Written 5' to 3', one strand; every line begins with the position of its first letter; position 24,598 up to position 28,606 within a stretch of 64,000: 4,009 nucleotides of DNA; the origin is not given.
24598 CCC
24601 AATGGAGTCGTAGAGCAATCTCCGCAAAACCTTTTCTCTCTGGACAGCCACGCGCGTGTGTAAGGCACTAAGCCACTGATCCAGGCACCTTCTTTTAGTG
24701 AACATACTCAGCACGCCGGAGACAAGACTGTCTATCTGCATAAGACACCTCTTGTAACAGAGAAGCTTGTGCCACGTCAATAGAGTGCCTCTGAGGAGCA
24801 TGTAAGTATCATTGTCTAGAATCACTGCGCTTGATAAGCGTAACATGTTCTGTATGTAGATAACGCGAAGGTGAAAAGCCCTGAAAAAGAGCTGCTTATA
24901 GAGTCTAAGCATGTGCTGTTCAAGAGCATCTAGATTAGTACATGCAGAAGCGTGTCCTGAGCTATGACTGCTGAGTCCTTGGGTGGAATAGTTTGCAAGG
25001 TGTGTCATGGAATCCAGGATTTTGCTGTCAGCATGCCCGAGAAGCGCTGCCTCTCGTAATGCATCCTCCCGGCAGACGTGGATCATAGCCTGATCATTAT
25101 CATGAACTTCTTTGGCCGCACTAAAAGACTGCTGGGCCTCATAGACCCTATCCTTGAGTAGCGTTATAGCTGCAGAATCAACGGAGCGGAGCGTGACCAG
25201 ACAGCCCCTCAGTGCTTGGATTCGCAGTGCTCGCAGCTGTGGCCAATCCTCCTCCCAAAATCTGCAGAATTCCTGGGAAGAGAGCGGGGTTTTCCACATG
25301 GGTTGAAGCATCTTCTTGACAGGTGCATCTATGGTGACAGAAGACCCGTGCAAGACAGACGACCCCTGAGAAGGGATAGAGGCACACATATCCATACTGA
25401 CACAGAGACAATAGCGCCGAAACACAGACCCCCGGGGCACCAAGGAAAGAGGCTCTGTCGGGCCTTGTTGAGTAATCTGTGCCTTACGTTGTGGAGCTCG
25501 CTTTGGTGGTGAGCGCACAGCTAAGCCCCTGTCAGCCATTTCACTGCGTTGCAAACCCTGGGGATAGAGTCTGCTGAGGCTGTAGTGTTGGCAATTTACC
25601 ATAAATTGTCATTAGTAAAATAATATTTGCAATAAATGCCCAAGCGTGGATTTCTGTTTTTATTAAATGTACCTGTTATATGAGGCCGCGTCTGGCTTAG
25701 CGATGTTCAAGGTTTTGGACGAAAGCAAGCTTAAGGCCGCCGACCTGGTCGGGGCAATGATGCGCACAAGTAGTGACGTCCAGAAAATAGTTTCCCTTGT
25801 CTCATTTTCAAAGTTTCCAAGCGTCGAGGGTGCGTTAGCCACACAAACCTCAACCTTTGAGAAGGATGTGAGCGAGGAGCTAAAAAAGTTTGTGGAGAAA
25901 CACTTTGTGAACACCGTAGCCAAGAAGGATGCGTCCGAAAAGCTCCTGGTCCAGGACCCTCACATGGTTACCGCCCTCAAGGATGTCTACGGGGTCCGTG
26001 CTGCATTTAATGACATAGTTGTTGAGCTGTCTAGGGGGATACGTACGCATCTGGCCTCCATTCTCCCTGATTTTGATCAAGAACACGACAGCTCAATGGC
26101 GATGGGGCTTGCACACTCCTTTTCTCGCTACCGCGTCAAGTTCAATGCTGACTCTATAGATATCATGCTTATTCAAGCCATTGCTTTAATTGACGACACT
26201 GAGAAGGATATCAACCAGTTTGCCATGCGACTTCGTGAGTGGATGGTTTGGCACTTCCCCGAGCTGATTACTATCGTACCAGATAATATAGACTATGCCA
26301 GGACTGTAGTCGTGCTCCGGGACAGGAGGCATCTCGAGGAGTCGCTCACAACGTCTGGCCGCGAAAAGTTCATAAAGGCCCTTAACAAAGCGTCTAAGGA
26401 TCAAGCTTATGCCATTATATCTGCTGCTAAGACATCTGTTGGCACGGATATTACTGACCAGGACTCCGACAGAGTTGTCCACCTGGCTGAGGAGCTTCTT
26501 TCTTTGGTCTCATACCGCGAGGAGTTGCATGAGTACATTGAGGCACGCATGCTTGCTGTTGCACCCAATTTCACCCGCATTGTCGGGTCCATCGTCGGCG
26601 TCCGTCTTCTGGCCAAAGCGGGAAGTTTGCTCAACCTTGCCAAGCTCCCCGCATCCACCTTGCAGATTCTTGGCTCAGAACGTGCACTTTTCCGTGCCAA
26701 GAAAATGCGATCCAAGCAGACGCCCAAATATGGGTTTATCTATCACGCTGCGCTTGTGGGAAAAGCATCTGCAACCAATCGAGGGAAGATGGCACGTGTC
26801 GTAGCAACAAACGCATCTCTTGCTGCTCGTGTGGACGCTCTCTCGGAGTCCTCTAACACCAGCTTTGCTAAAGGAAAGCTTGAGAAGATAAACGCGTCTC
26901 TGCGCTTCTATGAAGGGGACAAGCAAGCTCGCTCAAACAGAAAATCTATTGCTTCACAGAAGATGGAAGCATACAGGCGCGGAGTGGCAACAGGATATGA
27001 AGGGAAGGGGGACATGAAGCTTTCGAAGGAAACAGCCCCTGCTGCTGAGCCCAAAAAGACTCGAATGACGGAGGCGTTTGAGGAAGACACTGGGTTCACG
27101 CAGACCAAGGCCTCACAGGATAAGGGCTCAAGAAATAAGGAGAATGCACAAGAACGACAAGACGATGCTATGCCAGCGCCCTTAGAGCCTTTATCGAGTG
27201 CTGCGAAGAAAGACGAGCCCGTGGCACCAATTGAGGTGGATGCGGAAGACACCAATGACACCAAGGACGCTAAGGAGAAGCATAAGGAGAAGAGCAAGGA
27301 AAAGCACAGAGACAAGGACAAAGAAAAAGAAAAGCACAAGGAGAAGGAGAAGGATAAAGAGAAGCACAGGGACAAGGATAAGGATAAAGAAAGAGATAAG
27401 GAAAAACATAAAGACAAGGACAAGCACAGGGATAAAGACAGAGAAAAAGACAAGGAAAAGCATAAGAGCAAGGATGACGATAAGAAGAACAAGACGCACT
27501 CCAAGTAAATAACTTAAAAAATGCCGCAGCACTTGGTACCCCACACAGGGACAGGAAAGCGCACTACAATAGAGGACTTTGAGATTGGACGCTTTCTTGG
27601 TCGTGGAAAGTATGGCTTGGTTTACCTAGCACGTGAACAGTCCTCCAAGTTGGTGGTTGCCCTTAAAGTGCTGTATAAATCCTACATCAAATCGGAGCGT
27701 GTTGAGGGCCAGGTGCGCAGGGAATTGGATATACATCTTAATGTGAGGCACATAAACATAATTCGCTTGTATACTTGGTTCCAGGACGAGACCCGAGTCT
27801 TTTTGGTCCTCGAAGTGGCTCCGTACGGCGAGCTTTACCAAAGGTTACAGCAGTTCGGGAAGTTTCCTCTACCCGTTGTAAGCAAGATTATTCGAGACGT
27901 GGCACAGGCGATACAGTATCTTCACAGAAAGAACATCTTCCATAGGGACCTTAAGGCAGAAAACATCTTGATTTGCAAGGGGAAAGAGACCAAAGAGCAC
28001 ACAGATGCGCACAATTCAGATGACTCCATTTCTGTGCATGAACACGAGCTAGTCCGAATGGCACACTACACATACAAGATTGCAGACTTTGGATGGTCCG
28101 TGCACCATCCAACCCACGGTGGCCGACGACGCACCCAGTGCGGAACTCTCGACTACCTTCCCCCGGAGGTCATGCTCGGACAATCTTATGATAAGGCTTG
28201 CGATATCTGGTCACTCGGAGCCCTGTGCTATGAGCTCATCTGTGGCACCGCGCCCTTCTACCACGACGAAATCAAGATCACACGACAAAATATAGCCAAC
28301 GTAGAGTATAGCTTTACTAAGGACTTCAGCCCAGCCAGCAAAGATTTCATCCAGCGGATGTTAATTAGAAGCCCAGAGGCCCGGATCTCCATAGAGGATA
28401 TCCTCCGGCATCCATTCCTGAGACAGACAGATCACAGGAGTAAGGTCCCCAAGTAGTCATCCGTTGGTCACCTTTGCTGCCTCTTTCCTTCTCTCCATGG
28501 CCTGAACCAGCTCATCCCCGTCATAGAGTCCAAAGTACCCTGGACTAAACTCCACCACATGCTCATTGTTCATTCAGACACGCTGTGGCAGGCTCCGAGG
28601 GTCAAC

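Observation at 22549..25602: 1017-aa basic protein built from Sfi1-like / IQ-like W repeats: candidate centrin-binding basal-body fibre protein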

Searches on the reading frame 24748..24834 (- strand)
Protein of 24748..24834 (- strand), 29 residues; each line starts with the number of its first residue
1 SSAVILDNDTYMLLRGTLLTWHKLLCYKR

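Call 53: search_solved_structures(query=A3, max_evalue=10, show_alignments=5)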
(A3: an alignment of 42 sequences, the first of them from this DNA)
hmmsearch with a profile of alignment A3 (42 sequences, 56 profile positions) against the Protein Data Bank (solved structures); distinct sequences matched with E-value up to 10: 4.
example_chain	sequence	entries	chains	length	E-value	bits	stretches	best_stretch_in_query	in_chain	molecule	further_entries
6vwe_A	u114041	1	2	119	0.46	13.5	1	3-39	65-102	Transcriptional regulator, PadR-like family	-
6do0_A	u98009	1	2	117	1.1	12.3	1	3-38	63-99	Transcriptional regulator, PadR-like family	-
8t2j_A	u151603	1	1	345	1.2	12.2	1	4-43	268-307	Protein phosphatase 1D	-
3au3_A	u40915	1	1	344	1.5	11.8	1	6-39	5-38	Adenomatous polyposis coli protein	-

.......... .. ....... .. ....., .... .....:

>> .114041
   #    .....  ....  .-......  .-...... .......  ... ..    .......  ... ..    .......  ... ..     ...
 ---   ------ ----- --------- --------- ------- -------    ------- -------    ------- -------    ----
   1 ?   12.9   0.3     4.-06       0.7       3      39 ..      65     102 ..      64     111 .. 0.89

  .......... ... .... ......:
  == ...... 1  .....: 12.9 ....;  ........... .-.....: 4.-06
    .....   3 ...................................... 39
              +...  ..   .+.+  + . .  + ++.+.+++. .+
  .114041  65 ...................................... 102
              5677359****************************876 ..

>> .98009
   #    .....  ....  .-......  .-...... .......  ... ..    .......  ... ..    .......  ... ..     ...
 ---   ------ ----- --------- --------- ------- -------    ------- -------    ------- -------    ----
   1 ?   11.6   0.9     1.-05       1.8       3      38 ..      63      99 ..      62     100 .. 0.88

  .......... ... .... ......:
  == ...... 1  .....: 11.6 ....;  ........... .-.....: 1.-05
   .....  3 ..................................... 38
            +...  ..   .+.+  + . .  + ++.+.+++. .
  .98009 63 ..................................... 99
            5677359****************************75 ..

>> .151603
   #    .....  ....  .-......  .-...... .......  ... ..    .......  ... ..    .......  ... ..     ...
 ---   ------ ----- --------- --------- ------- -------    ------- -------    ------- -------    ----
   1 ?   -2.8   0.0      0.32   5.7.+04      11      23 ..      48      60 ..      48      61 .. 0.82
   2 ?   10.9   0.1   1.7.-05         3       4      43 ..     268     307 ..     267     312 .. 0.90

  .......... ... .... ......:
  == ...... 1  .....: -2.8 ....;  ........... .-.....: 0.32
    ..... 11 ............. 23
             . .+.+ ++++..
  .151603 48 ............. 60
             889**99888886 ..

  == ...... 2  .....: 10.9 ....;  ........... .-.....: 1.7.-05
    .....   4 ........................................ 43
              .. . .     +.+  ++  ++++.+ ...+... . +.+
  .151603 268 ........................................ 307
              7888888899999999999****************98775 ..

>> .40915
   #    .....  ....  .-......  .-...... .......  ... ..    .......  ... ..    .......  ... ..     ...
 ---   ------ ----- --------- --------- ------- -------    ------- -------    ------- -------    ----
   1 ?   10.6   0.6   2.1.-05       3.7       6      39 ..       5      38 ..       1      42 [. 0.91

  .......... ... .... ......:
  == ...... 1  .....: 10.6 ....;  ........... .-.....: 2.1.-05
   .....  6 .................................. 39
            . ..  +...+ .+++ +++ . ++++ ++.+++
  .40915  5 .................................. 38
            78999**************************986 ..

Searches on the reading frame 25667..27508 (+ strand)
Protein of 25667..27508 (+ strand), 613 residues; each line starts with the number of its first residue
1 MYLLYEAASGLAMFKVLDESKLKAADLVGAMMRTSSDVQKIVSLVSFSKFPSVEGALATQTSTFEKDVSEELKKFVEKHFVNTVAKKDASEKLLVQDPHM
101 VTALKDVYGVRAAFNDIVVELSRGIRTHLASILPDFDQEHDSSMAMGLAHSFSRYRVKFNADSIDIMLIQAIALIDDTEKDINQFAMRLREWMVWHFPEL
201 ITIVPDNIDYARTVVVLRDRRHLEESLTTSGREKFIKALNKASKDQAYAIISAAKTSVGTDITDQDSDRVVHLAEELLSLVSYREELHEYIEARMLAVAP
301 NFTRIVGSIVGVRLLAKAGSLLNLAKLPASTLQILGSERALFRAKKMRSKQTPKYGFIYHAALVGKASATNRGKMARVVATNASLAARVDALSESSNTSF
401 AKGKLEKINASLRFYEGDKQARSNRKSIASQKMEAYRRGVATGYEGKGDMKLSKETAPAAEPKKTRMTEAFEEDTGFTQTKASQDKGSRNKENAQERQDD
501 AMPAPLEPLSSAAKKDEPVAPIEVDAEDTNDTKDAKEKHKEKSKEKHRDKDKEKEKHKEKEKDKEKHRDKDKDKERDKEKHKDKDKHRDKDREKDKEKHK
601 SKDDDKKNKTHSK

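Call 3: search_protein_families(library=pfam, proteins=[window:25667-27508:+], max_evalue=1)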
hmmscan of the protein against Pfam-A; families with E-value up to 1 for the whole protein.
window:25667-27508:+ (613 aa): 2 families
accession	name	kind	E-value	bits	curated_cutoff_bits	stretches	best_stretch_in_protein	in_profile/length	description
PF01798.23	Nop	-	1.2e-70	237.9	25.4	1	174-410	1-224/228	snoRNA binding domain, fibrillarin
PF08156.18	NOP5NT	-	7.9e-13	49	27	1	2-64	1-64/66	NOP5NT (NUC127) domain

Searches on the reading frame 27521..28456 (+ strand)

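Call 3: search_protein_families(library=pfam, proteins=[window:27521-28456:+], max_evalue=1)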
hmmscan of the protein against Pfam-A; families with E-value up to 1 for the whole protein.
window:27521-28456:+ (311 aa): 5 families
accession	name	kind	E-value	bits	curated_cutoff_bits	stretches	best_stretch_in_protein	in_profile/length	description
PF00069.31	Pkinase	-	4.6e-64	216.8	31.7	1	20-300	1-263/263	Protein kinase domain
PF07714.23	PK_Tyr_Ser-Thr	-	3.9e-35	121.8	23.1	1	21-296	2-256/258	Protein tyrosine and serine/threonine kinase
PF06293.20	Kdo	-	5.5e-06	26.4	21.3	1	94-158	93-158/207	Lipopolysaccharide kinase (Kdo/WaaP) family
PF17667.7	Pkinase_fungal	-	0.00096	18.4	24.1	1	122-168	290-322/387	Fungal protein kinase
PF14531.12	Kinase-like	-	0.013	15.2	25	0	226-286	231-287/289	Kinase-like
